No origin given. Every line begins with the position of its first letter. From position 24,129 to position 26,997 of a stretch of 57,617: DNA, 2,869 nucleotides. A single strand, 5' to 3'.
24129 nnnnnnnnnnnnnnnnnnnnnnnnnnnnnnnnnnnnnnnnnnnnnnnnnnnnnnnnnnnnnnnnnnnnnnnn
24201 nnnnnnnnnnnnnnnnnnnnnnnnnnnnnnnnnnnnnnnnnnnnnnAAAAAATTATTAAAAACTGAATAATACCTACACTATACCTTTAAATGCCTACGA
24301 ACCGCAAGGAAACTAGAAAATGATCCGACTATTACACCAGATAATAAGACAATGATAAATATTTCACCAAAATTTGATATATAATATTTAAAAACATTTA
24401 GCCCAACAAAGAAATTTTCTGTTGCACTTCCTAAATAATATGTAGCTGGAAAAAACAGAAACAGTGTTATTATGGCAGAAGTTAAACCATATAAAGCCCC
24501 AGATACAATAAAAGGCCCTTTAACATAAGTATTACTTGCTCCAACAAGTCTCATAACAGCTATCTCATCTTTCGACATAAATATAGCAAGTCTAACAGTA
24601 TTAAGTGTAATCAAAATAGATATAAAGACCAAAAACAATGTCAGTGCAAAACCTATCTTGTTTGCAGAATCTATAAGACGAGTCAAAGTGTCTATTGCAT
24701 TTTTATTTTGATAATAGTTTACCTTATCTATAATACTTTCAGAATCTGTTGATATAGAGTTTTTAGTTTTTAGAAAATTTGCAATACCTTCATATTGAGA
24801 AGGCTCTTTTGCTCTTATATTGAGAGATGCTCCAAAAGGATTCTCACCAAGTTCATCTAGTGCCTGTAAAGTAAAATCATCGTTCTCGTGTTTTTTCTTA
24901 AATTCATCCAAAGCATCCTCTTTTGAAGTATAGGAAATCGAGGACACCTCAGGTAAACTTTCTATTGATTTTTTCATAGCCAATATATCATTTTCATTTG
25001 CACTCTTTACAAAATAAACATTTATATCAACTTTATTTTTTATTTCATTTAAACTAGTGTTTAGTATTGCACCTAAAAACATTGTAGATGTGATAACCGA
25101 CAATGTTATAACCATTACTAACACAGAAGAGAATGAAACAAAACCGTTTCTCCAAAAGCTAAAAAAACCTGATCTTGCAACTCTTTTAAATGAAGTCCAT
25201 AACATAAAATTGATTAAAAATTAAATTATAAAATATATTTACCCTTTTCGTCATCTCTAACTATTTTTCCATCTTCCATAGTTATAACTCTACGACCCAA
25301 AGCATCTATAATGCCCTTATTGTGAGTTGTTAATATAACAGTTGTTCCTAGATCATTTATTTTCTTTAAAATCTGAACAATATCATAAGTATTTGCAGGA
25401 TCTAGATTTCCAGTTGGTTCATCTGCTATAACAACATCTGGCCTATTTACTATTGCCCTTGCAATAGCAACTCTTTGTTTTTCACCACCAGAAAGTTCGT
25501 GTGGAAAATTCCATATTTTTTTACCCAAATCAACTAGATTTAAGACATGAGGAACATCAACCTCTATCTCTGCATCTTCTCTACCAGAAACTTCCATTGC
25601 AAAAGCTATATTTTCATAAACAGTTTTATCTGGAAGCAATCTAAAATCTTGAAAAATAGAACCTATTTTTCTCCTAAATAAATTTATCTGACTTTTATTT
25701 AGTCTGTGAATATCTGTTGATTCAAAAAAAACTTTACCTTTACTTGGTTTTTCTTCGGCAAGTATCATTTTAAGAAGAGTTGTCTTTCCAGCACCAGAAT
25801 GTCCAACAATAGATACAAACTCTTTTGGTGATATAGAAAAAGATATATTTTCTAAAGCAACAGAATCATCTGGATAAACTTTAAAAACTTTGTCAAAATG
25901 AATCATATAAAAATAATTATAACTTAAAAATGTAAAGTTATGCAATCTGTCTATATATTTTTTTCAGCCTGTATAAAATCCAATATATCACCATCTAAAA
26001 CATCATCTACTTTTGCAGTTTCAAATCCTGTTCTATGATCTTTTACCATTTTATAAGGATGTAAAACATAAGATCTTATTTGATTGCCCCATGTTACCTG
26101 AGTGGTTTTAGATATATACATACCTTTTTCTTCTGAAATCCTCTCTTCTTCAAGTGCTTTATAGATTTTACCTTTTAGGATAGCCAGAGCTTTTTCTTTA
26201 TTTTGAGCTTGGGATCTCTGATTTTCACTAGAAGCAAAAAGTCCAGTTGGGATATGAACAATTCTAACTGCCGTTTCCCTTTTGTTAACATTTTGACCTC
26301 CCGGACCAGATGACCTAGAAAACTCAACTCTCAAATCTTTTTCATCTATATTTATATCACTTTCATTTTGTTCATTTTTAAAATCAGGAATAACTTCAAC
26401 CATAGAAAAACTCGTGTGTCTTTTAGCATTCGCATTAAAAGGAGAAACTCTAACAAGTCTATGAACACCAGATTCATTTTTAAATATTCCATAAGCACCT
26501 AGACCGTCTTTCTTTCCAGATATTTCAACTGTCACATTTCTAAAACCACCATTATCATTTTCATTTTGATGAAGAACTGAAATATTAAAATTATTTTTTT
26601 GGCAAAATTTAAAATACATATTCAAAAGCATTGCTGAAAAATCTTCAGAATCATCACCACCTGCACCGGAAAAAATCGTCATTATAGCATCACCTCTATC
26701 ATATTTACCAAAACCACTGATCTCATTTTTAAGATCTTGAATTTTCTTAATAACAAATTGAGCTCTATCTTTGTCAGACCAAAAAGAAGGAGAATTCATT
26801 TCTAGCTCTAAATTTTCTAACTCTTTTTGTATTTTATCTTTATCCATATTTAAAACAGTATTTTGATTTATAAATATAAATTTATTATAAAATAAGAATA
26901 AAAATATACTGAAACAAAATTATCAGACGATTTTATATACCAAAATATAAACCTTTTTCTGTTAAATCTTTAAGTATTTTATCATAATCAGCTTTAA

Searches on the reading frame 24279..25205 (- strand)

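Call 94: search_protein_families(library=pfam, proteins=[window:24279-25205:-], max_evalue=0.00001)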
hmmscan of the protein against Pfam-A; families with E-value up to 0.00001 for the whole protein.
window:24279-25205:- (308 aa): 2 families
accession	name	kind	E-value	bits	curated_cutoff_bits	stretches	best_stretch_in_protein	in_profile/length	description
PF18075.7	FtsX_ECD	-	4.5e-17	62.9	23.5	1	59-151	1-93/96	FtsX extracellular domain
PF02687.27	FtsX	-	3.7e-11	43.5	25.5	1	188-307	3-117/120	FtsX-like permease C-terminal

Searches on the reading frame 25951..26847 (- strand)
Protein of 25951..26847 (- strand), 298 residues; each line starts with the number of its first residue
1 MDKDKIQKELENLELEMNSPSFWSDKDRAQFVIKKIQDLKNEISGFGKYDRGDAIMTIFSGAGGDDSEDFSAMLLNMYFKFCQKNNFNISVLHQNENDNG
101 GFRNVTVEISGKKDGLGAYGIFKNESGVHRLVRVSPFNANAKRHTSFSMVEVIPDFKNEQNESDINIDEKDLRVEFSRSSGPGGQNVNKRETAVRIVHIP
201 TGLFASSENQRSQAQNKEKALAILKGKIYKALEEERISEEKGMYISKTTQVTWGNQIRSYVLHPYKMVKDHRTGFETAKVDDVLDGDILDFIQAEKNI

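Call 94: search_protein_families(library=pfam, proteins=[window:25951-26847:-], max_evalue=0.00001)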
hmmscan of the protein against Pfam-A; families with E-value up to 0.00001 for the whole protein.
window:25951-26847:- (298 aa): 2 families
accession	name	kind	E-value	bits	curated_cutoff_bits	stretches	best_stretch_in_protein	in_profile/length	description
PF03462.23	PCRF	-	1.7e-38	132.8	24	1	43-150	91-194/194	PCRF domain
PF00472.26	RF-1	-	2.6e-37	127.8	35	1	162-272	2-116/116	RF-1 domain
